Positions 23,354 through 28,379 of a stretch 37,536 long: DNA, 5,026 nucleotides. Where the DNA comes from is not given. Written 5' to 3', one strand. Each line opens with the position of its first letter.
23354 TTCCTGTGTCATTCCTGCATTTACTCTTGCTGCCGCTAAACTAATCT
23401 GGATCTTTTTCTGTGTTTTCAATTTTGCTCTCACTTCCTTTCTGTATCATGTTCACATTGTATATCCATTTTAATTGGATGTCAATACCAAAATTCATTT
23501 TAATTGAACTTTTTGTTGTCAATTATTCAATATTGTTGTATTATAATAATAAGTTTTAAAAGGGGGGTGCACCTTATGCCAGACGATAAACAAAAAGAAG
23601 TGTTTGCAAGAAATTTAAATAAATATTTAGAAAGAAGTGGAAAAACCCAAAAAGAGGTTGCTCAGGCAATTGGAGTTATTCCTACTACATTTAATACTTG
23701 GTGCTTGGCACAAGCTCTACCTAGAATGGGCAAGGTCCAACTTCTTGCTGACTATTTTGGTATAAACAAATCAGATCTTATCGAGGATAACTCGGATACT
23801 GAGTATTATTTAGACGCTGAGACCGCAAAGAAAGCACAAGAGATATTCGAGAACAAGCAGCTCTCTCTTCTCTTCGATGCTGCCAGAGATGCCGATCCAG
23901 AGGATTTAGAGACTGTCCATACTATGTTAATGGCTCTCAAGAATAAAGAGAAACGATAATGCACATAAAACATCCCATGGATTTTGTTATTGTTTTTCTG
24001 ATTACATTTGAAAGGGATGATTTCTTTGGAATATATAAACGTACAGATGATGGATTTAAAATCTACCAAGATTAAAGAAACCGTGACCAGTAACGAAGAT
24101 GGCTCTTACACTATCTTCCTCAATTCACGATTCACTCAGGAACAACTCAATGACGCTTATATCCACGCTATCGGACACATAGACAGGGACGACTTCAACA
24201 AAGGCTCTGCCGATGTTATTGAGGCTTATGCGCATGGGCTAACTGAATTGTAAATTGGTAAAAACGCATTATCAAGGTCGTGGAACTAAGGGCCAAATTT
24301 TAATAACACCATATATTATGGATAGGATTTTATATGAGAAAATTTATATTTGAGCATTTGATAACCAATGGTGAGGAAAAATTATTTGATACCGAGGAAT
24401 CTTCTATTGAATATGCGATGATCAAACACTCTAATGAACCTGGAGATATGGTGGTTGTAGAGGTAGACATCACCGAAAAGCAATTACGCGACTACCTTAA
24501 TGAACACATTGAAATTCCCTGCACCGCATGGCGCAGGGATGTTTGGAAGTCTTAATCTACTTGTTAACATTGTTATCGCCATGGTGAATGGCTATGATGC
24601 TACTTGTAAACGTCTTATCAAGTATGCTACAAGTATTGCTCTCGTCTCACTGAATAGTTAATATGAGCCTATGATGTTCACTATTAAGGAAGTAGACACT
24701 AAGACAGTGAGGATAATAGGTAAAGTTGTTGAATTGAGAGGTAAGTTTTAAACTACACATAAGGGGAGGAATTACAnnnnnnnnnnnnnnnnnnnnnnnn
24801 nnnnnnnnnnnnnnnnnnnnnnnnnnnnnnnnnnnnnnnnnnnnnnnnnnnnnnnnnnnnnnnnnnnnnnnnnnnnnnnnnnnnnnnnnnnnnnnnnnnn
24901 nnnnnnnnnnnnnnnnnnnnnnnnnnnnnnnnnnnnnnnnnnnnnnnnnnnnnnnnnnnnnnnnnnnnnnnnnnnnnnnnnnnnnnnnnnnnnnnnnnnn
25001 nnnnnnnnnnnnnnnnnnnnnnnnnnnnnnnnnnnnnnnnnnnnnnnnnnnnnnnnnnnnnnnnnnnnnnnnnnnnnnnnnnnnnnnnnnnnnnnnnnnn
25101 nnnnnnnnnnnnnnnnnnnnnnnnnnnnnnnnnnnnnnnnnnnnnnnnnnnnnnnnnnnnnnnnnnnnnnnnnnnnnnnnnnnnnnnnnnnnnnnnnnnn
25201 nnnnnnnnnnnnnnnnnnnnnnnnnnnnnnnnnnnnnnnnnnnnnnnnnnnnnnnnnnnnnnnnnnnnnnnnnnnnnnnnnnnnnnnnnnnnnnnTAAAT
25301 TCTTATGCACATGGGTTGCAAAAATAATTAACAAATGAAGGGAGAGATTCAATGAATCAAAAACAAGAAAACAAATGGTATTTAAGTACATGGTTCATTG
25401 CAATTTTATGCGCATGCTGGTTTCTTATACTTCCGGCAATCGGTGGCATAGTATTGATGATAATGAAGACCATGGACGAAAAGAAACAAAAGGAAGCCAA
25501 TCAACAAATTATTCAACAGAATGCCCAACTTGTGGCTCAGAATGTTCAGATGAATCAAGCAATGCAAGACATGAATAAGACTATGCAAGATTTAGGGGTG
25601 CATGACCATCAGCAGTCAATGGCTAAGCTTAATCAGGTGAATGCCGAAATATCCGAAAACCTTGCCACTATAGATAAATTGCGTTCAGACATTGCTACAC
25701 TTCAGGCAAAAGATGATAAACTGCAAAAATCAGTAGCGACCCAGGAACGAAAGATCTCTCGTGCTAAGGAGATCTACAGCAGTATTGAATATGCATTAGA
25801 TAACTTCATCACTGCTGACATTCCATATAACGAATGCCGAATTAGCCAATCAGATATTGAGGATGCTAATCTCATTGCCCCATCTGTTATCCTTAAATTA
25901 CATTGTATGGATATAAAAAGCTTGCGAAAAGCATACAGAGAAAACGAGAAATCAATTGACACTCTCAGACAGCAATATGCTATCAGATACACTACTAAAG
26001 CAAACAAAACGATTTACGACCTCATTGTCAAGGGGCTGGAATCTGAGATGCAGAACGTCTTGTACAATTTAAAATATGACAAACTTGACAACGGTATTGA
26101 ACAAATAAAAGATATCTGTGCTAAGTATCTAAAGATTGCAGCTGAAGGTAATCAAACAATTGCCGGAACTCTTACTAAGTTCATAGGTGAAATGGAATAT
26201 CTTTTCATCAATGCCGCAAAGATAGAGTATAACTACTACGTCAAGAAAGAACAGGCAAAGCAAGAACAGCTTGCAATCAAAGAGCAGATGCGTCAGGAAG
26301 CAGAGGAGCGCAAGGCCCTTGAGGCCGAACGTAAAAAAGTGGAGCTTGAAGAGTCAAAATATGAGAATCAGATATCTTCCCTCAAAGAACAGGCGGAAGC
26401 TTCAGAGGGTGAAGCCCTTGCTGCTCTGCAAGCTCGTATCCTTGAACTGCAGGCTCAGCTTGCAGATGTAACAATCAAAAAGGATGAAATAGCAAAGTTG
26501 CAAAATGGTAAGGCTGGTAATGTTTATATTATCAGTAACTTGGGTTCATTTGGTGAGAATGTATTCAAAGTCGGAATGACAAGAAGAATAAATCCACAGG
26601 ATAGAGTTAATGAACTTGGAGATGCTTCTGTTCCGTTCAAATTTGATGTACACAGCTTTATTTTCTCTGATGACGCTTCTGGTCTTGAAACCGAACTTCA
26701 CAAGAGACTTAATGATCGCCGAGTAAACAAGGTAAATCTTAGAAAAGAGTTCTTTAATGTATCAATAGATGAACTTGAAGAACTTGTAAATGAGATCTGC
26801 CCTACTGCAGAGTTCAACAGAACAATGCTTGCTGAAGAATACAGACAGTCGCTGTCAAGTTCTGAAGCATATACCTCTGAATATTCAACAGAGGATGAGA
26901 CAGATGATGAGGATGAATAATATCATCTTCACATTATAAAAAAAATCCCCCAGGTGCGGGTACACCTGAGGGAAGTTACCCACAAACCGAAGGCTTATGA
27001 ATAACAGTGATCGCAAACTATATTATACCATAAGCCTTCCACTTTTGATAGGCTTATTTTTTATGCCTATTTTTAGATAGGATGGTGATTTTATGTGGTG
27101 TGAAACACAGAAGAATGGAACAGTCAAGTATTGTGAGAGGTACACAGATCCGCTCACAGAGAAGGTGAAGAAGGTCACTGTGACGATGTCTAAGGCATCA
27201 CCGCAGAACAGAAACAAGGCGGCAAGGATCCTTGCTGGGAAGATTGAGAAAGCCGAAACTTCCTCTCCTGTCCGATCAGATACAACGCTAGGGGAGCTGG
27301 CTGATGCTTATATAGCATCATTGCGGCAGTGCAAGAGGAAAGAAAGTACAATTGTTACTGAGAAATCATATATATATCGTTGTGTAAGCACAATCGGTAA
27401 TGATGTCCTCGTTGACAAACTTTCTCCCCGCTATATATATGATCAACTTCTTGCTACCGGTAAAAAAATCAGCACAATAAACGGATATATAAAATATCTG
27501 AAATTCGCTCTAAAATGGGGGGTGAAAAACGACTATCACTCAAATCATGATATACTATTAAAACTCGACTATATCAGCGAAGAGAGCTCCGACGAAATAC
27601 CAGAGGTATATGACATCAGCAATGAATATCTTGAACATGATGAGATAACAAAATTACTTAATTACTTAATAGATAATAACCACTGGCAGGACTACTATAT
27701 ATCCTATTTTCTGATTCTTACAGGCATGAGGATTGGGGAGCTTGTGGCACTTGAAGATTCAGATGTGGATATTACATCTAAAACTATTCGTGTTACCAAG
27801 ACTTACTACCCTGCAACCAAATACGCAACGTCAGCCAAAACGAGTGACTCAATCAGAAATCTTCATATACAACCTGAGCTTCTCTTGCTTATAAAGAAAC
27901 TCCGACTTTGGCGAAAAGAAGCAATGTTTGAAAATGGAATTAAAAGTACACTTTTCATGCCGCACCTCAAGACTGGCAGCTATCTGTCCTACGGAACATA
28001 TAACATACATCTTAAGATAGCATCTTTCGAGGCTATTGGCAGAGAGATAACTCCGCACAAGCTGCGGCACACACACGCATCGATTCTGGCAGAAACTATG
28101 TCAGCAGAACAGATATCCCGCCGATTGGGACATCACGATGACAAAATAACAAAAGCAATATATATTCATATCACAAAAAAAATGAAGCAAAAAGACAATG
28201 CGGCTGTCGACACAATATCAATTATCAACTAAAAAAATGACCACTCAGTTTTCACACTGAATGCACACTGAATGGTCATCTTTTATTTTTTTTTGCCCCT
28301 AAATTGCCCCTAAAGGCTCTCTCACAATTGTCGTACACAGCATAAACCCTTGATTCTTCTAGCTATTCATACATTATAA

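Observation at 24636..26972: Lysogeny-strand two-gene operon (173-aa unknown + membrane-anchored DUF4041/T5orf172 protein): candidate prophage-encoded defence or exclusion system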

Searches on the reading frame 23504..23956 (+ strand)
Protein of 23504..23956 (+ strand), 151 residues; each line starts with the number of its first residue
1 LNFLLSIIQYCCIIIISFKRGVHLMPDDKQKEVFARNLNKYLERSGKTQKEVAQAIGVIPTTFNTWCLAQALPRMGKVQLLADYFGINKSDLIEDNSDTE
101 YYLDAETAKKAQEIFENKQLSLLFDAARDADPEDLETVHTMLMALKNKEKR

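Call 3: search_protein_families(library=pfam, proteins=[window:23504-23956:+], max_evalue=0.1)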
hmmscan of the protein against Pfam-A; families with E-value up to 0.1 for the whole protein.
window:23504-23956:+ (151 aa): 5 families
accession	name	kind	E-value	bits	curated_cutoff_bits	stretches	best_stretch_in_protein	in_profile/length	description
PF13560.12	HTH_31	-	3e-05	24.7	27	1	36-87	4-56/64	Helix-turn-helix domain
PF01381.28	HTH_3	-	0.0001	22.7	23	1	40-90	3-53/55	Helix-turn-helix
PF13443.12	HTH_26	-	0.00013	22.6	22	1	37-96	1-61/63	Cro/C1-type HTH DNA-binding domain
PF12844.13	HTH_19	-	0.014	15.8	30.2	0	36-93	2-59/64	Helix-turn-helix domain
PF04218.19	CENP-B_N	-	0.082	13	21.2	0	41-68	18-44/53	CENP-B N-terminal DNA-binding domain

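Call 4: search_protein_families(library=padloc, proteins=[window:23504-23956:+], max_evalue=0.1)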
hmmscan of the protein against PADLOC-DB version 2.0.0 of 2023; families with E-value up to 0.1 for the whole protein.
window:23504-23956:+ (151 aa): 3 families
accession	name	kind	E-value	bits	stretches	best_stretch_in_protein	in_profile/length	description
PDLC04142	capH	-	0.0044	16.1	1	32-149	5-102/103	capH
PDLC03951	RmrA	-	0.019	12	1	37-101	12-79/400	-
PDLC04775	PDC-M69A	-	0.023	13.2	1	34-99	8-73/113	-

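Call 5: search_protein_families(library=phrogs, proteins=[window:23504-23956:+], max_evalue=0.01)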
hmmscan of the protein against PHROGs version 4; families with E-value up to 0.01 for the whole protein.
window:23504-23956:+ (151 aa): 9 families
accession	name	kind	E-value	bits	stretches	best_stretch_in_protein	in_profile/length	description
phrog_2967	-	transcription regulation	2e-17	64.5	1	25-116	2-88/225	transcriptional regulator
phrog_8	-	transcription regulation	1.2e-10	42.4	1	20-120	66-150/346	transcriptional regulator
phrog_3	-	transcription regulation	6.2e-09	37.1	1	24-119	79-168/430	transcriptional repressor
phrog_4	-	transcription regulation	7.3e-09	36.1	1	27-98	126-197/400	transcriptional repressor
phrog_2328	-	transcription regulation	4.9e-07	30.6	1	30-97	15-79/128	transcriptional repressor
phrog_296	-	integration and excision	0.0013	18.5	1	25-67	219-261/626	DNA transposition protein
phrog_4779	-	transcription regulation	0.0063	18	0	35-82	4-53/98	transcriptional regulator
phrog_4583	-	transcription regulation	0.0093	17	0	34-99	11-76/81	transcriptional repressor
phrog_13326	-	unknown function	0.0097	17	0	47-112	8-73/151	-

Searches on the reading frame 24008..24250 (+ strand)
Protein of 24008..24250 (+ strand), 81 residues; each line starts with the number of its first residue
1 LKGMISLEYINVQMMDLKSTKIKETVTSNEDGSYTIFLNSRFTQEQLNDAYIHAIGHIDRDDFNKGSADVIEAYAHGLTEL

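Call 3: search_protein_families(library=pfam, proteins=[window:24008-24250:+], max_evalue=0.1)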
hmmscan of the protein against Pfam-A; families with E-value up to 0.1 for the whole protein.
window:24008-24250:+ (81 aa): 0 families

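Call 4: search_protein_families(library=padloc, proteins=[window:24008-24250:+], max_evalue=0.1)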
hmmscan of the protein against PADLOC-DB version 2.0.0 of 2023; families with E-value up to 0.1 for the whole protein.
window:24008-24250:+ (81 aa): 0 families

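Call 5: search_protein_families(library=phrogs, proteins=[window:24008-24250:+], max_evalue=0.01)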
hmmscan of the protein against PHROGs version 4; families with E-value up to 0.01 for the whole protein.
window:24008-24250:+ (81 aa): 2 families
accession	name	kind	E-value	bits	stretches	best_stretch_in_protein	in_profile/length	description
phrog_20886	-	unknown function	1.3e-23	83.5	1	10-77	3-70/72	-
phrog_20936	-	unknown function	9.7e-11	42.9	1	10-76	6-72/91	-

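Call 10: search_protein_families(library=ncbifam, proteins=[window:24008-24250:+], max_evalue=0.1)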
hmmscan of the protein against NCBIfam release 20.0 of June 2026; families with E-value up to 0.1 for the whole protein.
window:24008-24250:+ (81 aa): 3 families
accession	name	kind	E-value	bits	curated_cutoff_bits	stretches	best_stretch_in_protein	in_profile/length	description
NF006516.0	PRK08963.1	equivalog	0.0037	16.1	560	1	5-69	325-387/436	acetyl-CoA C-acyltransferase FadI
TIGR02446.1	FadI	equivalog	0.0038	16.3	711.55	1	6-76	320-386/430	acetyl-CoA C-acyltransferase FadI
NF052439.1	HMPDioxPhnZ1GIM8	equivalog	0.028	13.9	300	1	22-76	38-94/199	hydroxymethylphosphonate dioxygenase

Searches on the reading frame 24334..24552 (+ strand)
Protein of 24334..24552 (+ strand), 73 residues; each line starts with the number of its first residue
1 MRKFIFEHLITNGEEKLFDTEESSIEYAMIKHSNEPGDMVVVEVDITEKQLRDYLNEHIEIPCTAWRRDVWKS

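Call 3: search_protein_families(library=pfam, proteins=[window:24334-24552:+], max_evalue=0.1)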
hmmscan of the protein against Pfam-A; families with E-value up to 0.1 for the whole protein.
window:24334-24552:+ (73 aa): 0 families

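Call 4: search_protein_families(library=padloc, proteins=[window:24334-24552:+], max_evalue=0.1)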
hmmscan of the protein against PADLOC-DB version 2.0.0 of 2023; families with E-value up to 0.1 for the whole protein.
window:24334-24552:+ (73 aa): 0 families

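Call 5: search_protein_families(library=phrogs, proteins=[window:24334-24552:+], max_evalue=0.01)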
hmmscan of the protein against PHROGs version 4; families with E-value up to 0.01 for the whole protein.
window:24334-24552:+ (73 aa): 0 families

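Call 10: search_protein_families(library=ncbifam, proteins=[window:24334-24552:+], max_evalue=0.1)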
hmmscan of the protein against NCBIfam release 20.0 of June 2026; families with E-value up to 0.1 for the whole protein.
window:24334-24552:+ (73 aa): 0 families

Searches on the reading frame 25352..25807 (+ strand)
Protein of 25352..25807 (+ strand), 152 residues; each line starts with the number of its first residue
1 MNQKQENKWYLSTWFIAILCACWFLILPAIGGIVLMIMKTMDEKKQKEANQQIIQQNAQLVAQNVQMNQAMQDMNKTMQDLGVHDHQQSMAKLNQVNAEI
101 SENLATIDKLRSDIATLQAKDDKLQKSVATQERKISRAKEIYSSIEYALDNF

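Call 33: search_protein_families(library=pfam, proteins=[window:25352-25807:+], max_evalue=10)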
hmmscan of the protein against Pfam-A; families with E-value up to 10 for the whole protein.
seq(152 aa): 34 families (the best 25 are shown)
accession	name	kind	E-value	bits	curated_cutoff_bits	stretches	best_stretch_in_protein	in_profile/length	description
PF18595.6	Nuf2_DHR10-like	-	0.0029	18.1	28.4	1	85-140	44-99/117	Nuf2, DHR10-like domain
PF24072.1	T7_gp14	-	0.0029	18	27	1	22-121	2-109/187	T7 virus internal virion protein gp14 family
PF08614.16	ATG16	-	0.0033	18.1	33.7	1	43-140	10-116/200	Autophagy protein 16 (ATG16)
PF17561.7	TssO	-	0.0036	17.9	29.2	1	17-109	11-100/148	Type VI secretion system, TssO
PF06810.17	Phage_scaffold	-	0.011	16.1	35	1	66-140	15-84/170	Phage capsid assembly scaffolding protein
PF12329.13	TMF_DNA_bd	-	0.012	16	35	1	90-144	18-72/74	TATA element modulatory factor 1 DNA binding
PF23777.1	GEMI5_RBS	-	0.014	15.1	27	1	44-120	150-225/339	GEMI5 RBS C-terminal domain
PF10046.14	BLOC1_2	-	0.026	15.3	33.4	1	52-135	16-95/96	Biogenesis of lysosome-related organelles complex-1 subunit 2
PF14171.11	SpoIISA_toxin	-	0.038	14.1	27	1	36-131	82-176/243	Toxin SpoIISA, type II toxin-antitoxin system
PF25450.1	Rab11-FIP3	-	0.044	14.5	31.9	1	90-146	60-116/125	Rab11-FIP3-like domain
PF16965.11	CSG2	-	0.05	13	28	1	3-85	45-123/394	Ceramide synthase regulator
PF20570.3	DUF6779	-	0.054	14.6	28.1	1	16-118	3-91/108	Domain of unknown function (DUF6779)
PF10473.14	CENP-F_leu_zip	-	0.054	14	34.5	1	42-149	1-110/140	Leucine-rich repeats of kinetochore protein Cenp-F/LEK1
PF05010.19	TACC_C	-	0.074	13.2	29.9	1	41-143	32-134/201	Transforming acidic coiled-coil-containing protein (TACC), C-terminal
PF22937.1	PDXDC1-like_cen2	-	0.17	12.4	29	1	32-71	23-62/104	PDXDC1-like second central domain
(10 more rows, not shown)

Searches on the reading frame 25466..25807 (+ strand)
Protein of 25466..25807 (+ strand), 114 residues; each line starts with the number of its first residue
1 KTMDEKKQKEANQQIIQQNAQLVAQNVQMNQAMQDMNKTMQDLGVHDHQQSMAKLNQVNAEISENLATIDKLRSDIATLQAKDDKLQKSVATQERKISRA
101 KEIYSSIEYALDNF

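Call 32: search_protein_families(library=padloc, proteins=[window:25466-25807:+], max_evalue=1)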
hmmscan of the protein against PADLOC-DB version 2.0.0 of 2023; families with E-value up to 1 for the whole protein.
seq(114 aa): 28 families (the best 25 are shown)
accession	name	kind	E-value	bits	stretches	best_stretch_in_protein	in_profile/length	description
PDLC00635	ZorA2|ZorA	-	0.0028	14.7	1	4-99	155-253/505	MotA/ExbB/TolQ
PDLC03863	LmuB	-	0.016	11.9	1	6-114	194-288/610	-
PDLC00551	JetC2|JetC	-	0.017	11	1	7-108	882-983/1365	DUF3584 domain; MukB-like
PDLC00580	JetC3|JetC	-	0.037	10.2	1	6-108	266-367/1068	DUF3584 domain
PDLC00553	JetC2|JetC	-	0.039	9.8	1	7-102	804-896/1361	DUF3584 domain; MukB-like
PDLC00507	JetC1|JetC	-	0.047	10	1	7-109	696-796/1215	DUF3584 domain; MukB-like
PDLC03865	LmuB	-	0.053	9.7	1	7-102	240-437/1007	-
PDLC00554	JetC2|JetC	-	0.054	10.7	1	4-100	288-384/390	DUF3584 domain; MukB-like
PDLC00519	JetC1|JetC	-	0.058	9.6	1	6-109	656-759/1097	DUF3584 domain; MukB-like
PDLC02750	PbeC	-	0.063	9.8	1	8-104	372-471/629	PbeC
PDLC00517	JetC1|JetC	-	0.082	9.1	1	7-110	652-755/1119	DUF3584 domain; MukB-like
PDLC00582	JetC3|JetC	-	0.083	8.6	1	3-110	727-834/1472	DUF3584 domain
PDLC03868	LmuB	-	0.087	9.1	1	6-106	379-477/1035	-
PDLC00518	JetC1|JetC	-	0.087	8.6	1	6-110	642-746/1112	DUF3584 domain; MukB-like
PDLC03859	LmuB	-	0.11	9.7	1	8-104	383-486/611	-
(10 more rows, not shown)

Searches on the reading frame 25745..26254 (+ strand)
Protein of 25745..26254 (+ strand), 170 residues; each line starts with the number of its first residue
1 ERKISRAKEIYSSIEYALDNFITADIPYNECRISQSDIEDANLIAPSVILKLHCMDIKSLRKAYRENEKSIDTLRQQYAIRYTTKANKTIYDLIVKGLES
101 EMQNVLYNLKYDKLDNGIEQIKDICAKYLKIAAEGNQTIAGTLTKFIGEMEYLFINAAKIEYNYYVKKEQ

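Call 32: search_protein_families(library=padloc, proteins=[window:25745-26254:+], max_evalue=1)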
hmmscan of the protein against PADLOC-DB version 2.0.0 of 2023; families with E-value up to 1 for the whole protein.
seq(170 aa): 0 families

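Call 33: search_protein_families(library=pfam, proteins=[window:25745-26254:+], max_evalue=10)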
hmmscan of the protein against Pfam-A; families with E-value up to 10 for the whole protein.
seq(170 aa): 2 families
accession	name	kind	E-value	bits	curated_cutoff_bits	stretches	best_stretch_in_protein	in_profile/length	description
PF09759.15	Atx10homo_assoc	-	0.065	13.6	28.9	1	87-144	16-71/99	Spinocerebellar ataxia type 10 protein domain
PF12329.13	TMF_DNA_bd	-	0.087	13.3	35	1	56-77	34-55/74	TATA element modulatory factor 1 DNA binding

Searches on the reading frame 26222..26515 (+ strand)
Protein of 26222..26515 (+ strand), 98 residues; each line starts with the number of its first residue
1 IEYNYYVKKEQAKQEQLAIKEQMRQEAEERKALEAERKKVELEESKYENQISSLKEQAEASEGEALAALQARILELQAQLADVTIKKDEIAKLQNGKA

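Call 32: search_protein_families(library=padloc, proteins=[window:26222-26515:+], max_evalue=1)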
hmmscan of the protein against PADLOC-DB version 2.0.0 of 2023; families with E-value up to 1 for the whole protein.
seq(98 aa): 12 families
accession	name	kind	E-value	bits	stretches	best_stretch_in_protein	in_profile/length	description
PDLC03976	PD-Lambda-1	-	1.2e-11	42.1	1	2-93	259-350/491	-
PDLC03977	PD-Lambda-1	-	3.4e-09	34.1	1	1-91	257-347/496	-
PDLC00518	JetC1|JetC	-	0.011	11.6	1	9-92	300-383/1112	DUF3584 domain; MukB-like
PDLC00517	JetC1|JetC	-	0.042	10.1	1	12-90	320-398/1119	DUF3584 domain; MukB-like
PDLC00509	JetC1|JetC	-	0.1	8.6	1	18-92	317-391/1158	DUF3584 domain; MukB-like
PDLC03863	LmuB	-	0.13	8.9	1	11-95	345-432/610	-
PDLC00262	LmuB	-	0.15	8.8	1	13-95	197-278/588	AAA ATPase domain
PDLC00580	JetC3|JetC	-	0.15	8.2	1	8-91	264-346/1068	DUF3584 domain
PDLC04935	PDC-S15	-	0.24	8.2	1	20-92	376-447/535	-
PDLC03862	LmuB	-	0.48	6.7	1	9-90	213-294/643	-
PDLC02709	PbeC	-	0.72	6.3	1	7-92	380-465/661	PbeC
PDLC03860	LmuB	-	0.76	6.2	1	4-90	179-276/565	-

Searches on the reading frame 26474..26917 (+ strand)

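Call 32: search_protein_families(library=padloc, proteins=[window:26474-26917:+], max_evalue=1)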
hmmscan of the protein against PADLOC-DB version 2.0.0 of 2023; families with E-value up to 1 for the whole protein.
seq(148 aa): 4 families
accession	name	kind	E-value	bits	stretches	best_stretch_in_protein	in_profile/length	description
PDLC03976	PD-Lambda-1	-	6.3e-66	221.2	1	6-138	348-481/491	-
PDLC03977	PD-Lambda-1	-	2e-63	213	1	9-143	350-485/496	-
PDLC05041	PDC-S57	-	1.3e-16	58.9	1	14-118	5-102/212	-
PDLC05042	PDC-S57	-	1e-08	33.1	1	13-130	6-120/245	-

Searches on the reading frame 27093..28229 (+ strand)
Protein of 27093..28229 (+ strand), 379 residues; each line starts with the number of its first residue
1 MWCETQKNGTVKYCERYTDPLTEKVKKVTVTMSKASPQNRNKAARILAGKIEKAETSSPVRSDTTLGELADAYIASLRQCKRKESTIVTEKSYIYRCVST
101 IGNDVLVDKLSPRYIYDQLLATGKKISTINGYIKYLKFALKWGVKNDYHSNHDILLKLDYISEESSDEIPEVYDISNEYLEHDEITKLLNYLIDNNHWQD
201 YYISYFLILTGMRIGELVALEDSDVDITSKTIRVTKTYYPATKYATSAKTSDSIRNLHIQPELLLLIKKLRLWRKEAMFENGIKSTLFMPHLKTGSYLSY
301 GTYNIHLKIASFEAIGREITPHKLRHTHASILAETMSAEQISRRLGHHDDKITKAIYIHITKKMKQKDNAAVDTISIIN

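Call 3: search_protein_families(library=pfam, proteins=[window:27093-28229:+], max_evalue=0.1)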
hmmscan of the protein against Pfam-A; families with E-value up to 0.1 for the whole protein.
window:27093-28229:+ (379 aa): 1 family
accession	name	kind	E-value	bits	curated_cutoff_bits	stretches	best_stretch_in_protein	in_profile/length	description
PF00589.27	Phage_integrase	-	6.8e-20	72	27.1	1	179-363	2-171/172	Phage integrase family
